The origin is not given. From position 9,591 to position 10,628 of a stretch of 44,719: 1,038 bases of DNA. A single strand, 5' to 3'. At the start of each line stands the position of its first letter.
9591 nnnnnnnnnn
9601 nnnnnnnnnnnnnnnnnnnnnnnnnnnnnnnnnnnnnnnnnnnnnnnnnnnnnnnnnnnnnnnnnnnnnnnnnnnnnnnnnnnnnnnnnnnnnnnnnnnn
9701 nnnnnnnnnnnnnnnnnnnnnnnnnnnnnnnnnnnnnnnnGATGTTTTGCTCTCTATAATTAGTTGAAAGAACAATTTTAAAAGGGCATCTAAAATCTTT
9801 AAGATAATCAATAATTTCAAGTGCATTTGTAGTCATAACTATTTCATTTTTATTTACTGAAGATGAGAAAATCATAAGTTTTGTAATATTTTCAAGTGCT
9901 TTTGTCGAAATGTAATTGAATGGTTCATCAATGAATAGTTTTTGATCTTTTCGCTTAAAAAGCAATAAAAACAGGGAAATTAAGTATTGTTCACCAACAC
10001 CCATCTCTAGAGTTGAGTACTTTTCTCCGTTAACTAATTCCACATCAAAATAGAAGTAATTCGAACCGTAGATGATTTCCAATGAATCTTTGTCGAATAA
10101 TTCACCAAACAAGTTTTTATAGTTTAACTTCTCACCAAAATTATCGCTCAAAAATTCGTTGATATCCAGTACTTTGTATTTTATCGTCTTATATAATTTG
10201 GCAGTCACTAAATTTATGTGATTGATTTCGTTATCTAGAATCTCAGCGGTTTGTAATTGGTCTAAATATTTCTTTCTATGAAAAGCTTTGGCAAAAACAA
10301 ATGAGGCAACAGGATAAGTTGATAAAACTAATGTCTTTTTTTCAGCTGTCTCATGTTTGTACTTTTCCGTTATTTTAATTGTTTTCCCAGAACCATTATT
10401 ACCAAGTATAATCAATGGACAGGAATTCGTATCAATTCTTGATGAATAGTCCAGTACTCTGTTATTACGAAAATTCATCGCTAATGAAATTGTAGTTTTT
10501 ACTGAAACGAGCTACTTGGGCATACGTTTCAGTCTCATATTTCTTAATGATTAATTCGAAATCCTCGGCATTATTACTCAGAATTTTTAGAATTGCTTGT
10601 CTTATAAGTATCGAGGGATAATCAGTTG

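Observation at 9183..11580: DUF262 protein translationally coupled to an ABC-ATPase/Toprim fusion: unusual two-gene defence candidate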

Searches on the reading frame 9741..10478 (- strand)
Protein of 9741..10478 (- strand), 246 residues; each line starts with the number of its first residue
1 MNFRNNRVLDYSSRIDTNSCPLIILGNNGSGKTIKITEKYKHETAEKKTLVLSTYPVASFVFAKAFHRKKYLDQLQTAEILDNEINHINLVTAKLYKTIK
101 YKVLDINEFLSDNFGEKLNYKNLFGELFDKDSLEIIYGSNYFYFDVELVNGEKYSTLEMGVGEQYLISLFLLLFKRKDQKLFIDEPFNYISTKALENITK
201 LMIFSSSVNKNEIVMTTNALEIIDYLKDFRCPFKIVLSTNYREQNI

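Call 6: search_protein_families(library=padloc, proteins=[window:9741-10478:-], max_evalue=10)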
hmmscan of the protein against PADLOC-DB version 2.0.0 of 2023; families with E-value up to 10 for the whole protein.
window:9741-10478:- (246 aa): 5 families
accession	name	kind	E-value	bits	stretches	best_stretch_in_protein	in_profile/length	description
PDLC02980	AriA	-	0.0002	19.5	1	129-224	220-304/304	-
PDLC03878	NsnB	-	0.00086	17.2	1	119-223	174-281/345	-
PDLC04135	mad3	-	0.0016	16.1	2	65-221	181-325/374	mads_3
PDLC00303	PtuA1|PtuA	-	0.0016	15.7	1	23-92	16-84/386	AAA ATPase domain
PDLC02335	AbiLi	-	0.028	11.5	1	23-226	80-243/326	AbiLi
